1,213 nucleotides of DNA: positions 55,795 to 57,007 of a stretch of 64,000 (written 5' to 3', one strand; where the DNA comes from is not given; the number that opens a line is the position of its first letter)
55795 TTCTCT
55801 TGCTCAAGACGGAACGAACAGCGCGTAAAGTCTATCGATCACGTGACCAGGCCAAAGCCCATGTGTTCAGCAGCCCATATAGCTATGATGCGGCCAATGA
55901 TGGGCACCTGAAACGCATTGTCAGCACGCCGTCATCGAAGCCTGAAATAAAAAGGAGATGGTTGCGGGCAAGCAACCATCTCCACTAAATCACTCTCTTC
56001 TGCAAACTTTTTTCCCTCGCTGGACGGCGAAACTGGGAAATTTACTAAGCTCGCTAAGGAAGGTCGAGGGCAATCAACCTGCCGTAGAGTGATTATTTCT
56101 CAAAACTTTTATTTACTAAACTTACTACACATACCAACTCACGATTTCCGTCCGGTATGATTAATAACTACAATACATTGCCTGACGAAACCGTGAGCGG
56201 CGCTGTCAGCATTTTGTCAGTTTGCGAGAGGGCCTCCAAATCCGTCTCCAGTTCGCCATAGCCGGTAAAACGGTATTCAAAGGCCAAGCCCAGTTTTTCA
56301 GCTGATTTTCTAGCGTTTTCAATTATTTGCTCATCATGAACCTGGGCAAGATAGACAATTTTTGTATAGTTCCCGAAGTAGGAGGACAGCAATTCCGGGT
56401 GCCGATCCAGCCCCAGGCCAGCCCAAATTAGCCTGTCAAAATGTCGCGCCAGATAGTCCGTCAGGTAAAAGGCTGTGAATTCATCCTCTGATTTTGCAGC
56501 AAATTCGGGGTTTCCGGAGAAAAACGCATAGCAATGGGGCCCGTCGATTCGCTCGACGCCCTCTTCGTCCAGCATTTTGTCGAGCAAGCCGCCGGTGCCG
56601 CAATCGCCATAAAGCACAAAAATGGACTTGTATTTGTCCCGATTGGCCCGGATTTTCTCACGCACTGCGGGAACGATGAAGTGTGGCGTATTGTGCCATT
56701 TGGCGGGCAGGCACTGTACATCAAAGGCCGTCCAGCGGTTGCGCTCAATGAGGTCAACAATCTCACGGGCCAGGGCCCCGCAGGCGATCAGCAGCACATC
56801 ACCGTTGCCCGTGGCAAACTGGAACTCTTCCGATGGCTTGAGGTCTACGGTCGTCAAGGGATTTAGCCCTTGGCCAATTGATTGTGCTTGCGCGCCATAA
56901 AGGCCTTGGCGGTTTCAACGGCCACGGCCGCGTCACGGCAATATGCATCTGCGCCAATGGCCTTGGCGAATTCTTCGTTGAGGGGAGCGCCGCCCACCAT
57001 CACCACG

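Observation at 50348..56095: Three diverged copies of a ~140-nt structured RNA-like element with repeated UGCCC loops: candidate new multicopy sRNA family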

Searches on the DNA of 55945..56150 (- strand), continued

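Call 93: search_with_rna_model(model_id=R2, source=L063, max_evalue=0.01)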
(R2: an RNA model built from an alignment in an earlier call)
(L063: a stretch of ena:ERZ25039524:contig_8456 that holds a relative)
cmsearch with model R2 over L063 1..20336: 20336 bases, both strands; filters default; matches with E-value up to 0.01: 6.
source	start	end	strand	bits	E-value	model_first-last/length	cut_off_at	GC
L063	9675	9829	+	136.3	8.6e-37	1-153/153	no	0.48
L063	10335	10486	+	118.4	8.9e-32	1-153/153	no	0.52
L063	9114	9187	+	37.5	3.4e-09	1-153/153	no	0.43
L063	9782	9844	-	25.3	8.7e-06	1-153/153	no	0.44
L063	9150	9177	-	19.7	0.0003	116-143/153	no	0.54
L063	10449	10476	-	17.6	0.0012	116-143/153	no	0.64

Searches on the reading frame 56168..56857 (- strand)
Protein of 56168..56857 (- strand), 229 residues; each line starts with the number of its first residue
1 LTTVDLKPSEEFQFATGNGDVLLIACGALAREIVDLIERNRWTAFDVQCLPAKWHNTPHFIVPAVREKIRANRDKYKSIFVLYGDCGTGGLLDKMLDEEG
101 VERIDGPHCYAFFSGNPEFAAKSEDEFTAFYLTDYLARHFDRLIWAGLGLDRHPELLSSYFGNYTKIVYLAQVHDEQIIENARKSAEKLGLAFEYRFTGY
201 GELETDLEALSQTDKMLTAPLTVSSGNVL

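Call 9: search_protein_families(library=pfam, proteins=[window:56168-56857:-])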
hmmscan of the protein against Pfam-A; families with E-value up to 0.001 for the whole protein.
window:56168-56857:- (229 aa): 1 family
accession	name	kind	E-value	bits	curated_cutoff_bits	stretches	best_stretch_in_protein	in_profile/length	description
PF07796.16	DUF1638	-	7.3e-27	94.6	27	1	49-205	1-159/161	Protein of unknown function (DUF1638)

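Call 35: find_homologous_proteins(query=window:56168-56857:-, max_evalue=1e-40)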
Query window:56168-56857:- (229 aa): 7987 proteins with E <= 1e-40 among 8000 candidates; the best 120 are listed.
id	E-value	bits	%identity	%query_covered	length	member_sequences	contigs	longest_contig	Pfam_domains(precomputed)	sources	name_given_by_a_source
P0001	2.0e-127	442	91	93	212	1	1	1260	PF07796.17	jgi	jgi:Protein of unknown function (DUF1638)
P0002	3.2e-127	441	87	92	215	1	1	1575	PF07796.17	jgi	jgi:hypothetical protein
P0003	1.7e-125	435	86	93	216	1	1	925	PF07796.17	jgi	jgi:hypothetical protein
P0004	2.1e-125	435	88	92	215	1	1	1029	PF07796.17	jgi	jgi:hypothetical protein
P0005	7.7e-125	433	84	93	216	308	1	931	PF07796.17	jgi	jgi:hypothetical protein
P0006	4.2e-124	431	86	92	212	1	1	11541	PF07796.17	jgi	jgi:hypothetical protein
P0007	5.9e-124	430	88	91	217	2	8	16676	PF07796.17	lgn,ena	-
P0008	4.1e-123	427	87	91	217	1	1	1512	PF07796.17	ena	-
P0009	5.9e-123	427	85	93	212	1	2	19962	PF07796.17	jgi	jgi:Protein of unknown function (DUF1638)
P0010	1.5e-122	426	85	93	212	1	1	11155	PF07796.17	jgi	jgi:Protein of unknown function (DUF1638)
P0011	2.1e-122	425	85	93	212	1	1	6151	PF07796.17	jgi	jgi:Protein of unknown function (DUF1638)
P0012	3.3e-122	424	87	90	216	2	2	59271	PF07796.17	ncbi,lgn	-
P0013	1.1e-121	423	85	93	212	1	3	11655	PF07796.17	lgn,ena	-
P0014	2.9e-121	421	85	93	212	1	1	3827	PF07796.17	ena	-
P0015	9.7e-121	420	86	92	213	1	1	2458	PF07796.17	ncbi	-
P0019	3.4e-117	408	83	91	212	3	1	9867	PF07796.17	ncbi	-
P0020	2.5e-116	405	82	91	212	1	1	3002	PF07796.17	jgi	jgi:Protein of unknown function (DUF1638)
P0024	1.1e-115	403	80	93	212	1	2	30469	PF07796.17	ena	-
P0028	2.9e-114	398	79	93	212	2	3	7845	PF07796.17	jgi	jgi:Protein of unknown function (DUF1638)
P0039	4.4e-111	388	78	93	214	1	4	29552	PF07796.17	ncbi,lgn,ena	-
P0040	5.0e-111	388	79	90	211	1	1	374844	PF07796.17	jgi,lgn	jgi:hypothetical protein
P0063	3.4e-109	382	76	93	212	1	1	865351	PF07796.17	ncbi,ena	-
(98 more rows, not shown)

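Call 36: find_encoding_contigs(protein=P0007, flank=4000, max_places=8)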
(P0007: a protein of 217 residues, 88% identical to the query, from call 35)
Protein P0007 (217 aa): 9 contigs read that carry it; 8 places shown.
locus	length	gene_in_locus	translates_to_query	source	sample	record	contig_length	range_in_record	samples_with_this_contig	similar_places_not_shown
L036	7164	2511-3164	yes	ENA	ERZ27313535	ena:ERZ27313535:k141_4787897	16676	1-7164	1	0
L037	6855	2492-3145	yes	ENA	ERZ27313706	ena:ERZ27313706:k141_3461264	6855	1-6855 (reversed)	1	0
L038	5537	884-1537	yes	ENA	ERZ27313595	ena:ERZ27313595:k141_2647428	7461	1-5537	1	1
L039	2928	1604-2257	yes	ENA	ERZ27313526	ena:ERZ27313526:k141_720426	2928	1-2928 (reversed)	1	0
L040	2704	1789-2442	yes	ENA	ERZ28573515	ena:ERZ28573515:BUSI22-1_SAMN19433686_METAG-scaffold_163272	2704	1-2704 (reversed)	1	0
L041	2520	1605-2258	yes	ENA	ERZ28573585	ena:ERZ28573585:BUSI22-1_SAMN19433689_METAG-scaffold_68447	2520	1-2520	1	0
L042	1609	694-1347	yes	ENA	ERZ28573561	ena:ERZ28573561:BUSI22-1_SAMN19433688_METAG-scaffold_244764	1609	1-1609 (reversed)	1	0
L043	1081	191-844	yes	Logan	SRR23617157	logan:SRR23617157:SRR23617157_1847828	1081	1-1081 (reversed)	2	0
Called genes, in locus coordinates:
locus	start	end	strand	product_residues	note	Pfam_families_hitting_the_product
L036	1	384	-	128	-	?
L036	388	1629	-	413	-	PF00266:Aminotran_5, PF01053:Cys_Met_Meta_PP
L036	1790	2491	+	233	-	PF02607:B12-binding_2, PF02310:B12-binding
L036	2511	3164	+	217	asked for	PF07796:DUF1638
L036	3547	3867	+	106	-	-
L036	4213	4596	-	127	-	PF04828:GFA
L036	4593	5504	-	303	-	PF02574:S-methyl_trans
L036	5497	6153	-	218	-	-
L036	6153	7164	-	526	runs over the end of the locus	PF06253:MTTB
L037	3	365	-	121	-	?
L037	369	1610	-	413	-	PF00266:Aminotran_5, PF01053:Cys_Met_Meta_PP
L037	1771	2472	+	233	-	PF02607:B12-binding_2, PF02310:B12-binding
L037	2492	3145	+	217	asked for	PF07796:DUF1638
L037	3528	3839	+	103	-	-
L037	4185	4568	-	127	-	PF04828:GFA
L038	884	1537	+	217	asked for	PF07796:DUF1638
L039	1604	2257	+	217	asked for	PF07796:DUF1638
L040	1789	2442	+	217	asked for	PF07796:DUF1638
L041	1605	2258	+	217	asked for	PF07796:DUF1638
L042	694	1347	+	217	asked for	PF07796:DUF1638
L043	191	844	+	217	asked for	PF07796:DUF1638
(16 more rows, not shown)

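Call 37: find_encoding_contigs(protein=P0012, flank=4000, max_places=4)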
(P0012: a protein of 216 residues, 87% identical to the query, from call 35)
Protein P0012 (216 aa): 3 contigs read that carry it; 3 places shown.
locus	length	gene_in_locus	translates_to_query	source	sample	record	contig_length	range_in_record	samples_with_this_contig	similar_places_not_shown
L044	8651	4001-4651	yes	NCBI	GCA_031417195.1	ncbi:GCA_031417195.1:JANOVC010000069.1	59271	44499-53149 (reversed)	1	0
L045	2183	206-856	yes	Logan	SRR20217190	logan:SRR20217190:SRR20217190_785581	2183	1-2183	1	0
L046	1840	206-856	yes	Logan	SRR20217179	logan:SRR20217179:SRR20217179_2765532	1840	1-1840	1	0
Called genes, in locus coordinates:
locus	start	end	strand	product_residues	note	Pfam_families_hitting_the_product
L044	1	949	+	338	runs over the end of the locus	PF02574:S-methyl_trans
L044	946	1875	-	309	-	PF01408:GFO_IDH_MocA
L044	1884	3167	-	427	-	PF00266:Aminotran_5, PF01053:Cys_Met_Meta_PP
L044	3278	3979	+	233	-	PF02607:B12-binding_2, PF02310:B12-binding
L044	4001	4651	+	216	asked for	PF07796:DUF1638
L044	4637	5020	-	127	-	PF04828:GFA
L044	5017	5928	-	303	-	PF02574:S-methyl_trans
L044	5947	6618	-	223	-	-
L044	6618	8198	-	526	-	PF06253:MTTB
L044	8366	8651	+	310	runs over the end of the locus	PF00126:HTH_1, PF03466:LysR_substrate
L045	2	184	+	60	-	?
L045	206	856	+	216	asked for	PF07796:DUF1638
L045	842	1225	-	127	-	PF04828:GFA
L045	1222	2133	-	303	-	PF02574:S-methyl_trans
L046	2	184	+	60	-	?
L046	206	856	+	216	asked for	PF07796:DUF1638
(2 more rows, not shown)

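Call 38: find_encoding_contigs(protein=P0009, flank=4000, max_places=4)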
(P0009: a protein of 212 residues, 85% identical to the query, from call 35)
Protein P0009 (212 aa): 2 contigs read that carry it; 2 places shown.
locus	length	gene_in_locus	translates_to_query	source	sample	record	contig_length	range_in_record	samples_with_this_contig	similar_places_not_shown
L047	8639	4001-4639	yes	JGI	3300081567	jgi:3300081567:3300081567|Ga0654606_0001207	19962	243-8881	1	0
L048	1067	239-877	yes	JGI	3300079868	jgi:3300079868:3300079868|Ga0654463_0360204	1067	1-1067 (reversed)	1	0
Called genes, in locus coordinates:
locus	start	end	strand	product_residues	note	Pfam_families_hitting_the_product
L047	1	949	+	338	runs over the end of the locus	PF02574:S-methyl_trans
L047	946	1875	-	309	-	PF01408:GFO_IDH_MocA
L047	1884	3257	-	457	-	PF00266:Aminotran_5, PF01053:Cys_Met_Meta_PP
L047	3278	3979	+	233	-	PF02607:B12-binding_2, PF02310:B12-binding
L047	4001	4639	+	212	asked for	PF07796:DUF1638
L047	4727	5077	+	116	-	-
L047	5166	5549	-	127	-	PF04828:GFA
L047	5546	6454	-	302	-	PF02574:S-methyl_trans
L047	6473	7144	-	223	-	-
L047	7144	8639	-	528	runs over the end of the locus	PF06253:MTTB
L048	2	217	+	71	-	?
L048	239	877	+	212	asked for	PF07796:DUF1638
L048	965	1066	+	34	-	?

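Call 39: find_encoding_contigs(protein=P0024, flank=4000, max_places=4)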
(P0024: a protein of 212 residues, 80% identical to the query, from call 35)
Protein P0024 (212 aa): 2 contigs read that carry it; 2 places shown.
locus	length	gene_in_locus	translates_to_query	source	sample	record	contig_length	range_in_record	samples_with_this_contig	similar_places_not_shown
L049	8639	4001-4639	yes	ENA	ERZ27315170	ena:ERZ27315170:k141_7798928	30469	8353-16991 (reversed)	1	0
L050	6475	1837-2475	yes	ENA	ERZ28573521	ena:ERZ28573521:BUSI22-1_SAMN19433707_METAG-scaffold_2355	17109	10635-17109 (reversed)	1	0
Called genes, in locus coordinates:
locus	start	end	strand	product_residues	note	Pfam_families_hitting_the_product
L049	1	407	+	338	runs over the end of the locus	PF02574:S-methyl_trans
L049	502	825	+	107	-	PF01541:GIY-YIG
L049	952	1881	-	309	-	PF01408:GFO_IDH_MocA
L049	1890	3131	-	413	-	PF00266:Aminotran_5, PF01053:Cys_Met_Meta_PP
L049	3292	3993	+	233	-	PF02607:B12-binding_2, PF02310:B12-binding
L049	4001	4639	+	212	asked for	PF07796:DUF1638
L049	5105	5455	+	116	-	-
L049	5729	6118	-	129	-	PF04828:GFA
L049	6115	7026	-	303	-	PF02574:S-methyl_trans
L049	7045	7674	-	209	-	-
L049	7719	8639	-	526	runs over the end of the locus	PF06253:MTTB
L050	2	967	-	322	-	?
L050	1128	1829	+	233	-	PF02607:B12-binding_2, PF02310:B12-binding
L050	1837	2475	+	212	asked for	PF07796:DUF1638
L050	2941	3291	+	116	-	-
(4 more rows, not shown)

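Call 46: find_encoding_contigs(protein=P0039, flank=3500, max_places=3)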
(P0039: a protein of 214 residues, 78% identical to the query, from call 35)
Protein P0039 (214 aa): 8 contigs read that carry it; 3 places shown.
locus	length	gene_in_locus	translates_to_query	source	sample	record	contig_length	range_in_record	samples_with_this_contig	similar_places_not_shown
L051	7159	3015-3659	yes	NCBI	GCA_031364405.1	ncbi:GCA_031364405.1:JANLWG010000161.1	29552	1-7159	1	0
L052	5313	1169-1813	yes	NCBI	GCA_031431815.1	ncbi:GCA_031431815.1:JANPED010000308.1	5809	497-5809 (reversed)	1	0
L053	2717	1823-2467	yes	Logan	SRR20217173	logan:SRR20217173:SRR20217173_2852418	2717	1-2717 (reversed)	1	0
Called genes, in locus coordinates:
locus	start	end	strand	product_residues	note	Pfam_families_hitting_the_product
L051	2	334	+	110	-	?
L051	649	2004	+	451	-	-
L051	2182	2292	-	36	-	-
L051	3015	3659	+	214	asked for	PF07796:DUF1638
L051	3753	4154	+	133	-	-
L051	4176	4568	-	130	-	PF04828:GFA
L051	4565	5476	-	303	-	PF02574:S-methyl_trans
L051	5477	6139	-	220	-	-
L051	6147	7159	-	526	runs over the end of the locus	PF06253:MTTB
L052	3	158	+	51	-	?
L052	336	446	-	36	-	-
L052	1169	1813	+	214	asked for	PF07796:DUF1638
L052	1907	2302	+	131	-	-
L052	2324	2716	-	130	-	PF04828:GFA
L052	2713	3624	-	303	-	PF02574:S-methyl_trans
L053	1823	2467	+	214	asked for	PF07796:DUF1638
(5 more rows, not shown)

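Call 47: find_encoding_contigs(protein=P0040, flank=3500, max_places=2)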
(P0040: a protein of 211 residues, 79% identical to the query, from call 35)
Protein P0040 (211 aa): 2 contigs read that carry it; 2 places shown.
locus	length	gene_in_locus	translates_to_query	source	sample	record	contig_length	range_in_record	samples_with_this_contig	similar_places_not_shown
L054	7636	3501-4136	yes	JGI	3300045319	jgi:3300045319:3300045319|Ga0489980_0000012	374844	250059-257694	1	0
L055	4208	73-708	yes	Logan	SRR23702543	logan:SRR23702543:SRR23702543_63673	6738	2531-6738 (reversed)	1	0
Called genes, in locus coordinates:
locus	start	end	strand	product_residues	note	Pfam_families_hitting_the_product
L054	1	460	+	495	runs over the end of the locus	PF01636:APH, PF06414:Zeta_toxin (weak), PF13671:AAA_33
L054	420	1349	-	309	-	PF01408:GFO_IDH_MocA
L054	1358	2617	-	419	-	PF00266:Aminotran_5, PF01053:Cys_Met_Meta_PP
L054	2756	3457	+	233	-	PF02607:B12-binding_2, PF02310:B12-binding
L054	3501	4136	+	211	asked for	PF07796:DUF1638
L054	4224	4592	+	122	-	-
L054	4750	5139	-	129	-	PF04828:GFA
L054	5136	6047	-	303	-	PF02574:S-methyl_trans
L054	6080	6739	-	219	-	-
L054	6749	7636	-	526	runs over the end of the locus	PF06253:MTTB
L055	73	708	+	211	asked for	PF07796:DUF1638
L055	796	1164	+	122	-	-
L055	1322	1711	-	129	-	PF04828:GFA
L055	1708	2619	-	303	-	PF02574:S-methyl_trans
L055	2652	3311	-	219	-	-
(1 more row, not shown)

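Call 48: find_encoding_contigs(protein=P0063, flank=3500, max_places=2)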
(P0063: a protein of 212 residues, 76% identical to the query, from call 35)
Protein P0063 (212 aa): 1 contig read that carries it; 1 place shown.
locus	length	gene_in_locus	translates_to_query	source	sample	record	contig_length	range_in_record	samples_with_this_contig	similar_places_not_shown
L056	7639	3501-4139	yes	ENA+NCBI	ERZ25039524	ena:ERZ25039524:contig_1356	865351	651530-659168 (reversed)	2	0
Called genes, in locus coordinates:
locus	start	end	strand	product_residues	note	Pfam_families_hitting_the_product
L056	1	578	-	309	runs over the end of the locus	PF01408:GFO_IDH_MocA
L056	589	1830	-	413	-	PF00266:Aminotran_5, PF01053:Cys_Met_Meta_PP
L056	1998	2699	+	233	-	PF02607:B12-binding_2, PF02310:B12-binding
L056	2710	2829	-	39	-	-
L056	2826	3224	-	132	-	-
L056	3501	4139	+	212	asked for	PF07796:DUF1638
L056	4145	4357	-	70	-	-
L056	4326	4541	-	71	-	PF04828:GFA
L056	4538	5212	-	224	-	-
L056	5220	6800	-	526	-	PF06253:MTTB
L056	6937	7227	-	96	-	PF05016:ParE_toxin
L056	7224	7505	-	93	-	-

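Call 49: find_encoding_contigs(protein=P0019, flank=3500, max_places=2)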
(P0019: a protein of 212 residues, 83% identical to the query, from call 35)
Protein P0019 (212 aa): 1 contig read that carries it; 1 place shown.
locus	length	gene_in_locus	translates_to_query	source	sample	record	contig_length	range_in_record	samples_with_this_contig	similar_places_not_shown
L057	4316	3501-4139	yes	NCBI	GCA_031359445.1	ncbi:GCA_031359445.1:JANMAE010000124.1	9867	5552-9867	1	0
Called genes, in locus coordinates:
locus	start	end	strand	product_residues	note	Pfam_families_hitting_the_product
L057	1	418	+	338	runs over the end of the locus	PF02574:S-methyl_trans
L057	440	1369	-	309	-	PF01408:GFO_IDH_MocA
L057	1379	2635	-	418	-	PF00266:Aminotran_5, PF01053:Cys_Met_Meta_PP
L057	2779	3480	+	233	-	PF02607:B12-binding_2, PF02310:B12-binding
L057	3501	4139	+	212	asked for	PF07796:DUF1638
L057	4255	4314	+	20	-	?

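Call 53: find_encoding_contigs(protein=P0020, flank=3000, max_places=3)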
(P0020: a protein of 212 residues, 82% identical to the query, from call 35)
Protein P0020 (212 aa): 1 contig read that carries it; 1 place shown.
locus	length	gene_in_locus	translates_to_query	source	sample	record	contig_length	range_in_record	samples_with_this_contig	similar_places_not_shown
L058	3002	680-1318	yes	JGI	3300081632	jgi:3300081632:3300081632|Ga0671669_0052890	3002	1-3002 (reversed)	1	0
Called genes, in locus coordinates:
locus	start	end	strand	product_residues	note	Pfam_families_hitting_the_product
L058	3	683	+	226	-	PF00440:TetR_N (weak), PF02909:TetR_C_1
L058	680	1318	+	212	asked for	PF07796:DUF1638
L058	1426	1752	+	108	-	-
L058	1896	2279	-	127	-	PF04828:GFA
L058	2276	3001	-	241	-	?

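Call 54: find_encoding_contigs(protein=P0028, flank=3000, max_places=3)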
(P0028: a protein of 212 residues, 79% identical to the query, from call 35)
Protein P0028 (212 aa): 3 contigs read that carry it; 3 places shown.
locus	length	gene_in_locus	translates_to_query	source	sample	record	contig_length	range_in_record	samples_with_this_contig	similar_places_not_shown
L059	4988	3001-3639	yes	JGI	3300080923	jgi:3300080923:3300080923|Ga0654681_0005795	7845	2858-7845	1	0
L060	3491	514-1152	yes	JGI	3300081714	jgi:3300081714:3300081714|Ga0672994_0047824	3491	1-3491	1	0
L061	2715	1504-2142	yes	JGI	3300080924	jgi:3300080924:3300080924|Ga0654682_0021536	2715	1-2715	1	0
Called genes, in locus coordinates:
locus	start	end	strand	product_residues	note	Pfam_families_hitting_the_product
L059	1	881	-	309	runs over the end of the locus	PF01408:GFO_IDH_MocA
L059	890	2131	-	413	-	PF00266:Aminotran_5, PF01053:Cys_Met_Meta_PP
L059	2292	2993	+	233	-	PF02607:B12-binding_2, PF02310:B12-binding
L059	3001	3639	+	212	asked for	PF07796:DUF1638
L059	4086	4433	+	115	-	-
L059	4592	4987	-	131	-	?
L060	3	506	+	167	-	?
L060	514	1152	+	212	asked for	PF07796:DUF1638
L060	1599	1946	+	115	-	-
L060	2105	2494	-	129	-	PF04828:GFA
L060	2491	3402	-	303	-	PF02574:S-methyl_trans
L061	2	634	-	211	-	?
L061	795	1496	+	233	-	PF02607:B12-binding_2, PF02310:B12-binding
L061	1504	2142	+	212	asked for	PF07796:DUF1638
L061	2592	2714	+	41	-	?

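Call 55: find_encoding_contigs(protein=P0006, flank=3000, max_places=3)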
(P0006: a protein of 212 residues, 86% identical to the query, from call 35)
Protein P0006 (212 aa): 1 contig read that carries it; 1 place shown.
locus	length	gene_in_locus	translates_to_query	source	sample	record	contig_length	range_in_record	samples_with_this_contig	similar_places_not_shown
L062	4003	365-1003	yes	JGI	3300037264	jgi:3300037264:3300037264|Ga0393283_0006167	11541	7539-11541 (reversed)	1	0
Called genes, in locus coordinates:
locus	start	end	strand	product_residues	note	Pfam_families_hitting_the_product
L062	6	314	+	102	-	PF02909:TetR_C_1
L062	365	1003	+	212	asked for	PF07796:DUF1638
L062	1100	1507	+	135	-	-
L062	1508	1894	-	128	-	PF04828:GFA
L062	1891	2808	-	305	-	PF02574:S-methyl_trans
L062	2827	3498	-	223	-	-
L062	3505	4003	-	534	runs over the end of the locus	PF06253:MTTB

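Call 81: search_protein_families(library=ncbifam, proteins=[L049:5105-5455:+, L047:4727-5077:+, L062:1100-1507:+, L051:3753-4154:+], max_evalue=0.1)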
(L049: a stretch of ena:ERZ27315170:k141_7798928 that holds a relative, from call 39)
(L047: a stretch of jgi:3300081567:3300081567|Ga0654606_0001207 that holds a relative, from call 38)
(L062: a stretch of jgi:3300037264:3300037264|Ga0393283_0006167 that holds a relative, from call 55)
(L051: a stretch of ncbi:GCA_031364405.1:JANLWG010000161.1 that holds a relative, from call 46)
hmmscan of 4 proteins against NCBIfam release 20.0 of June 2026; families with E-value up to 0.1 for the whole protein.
L049:5105-5455:+ (116 aa): 0 families

L047:4727-5077:+ (116 aa): 0 families

L062:1100-1507:+ (135 aa): 0 families

L051:3753-4154:+ (133 aa): 1 family
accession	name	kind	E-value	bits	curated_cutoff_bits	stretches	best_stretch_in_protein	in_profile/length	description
NF052523.2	TafF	equivalog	0.052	12.7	420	1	36-119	146-227/379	TafF family fimbrial protein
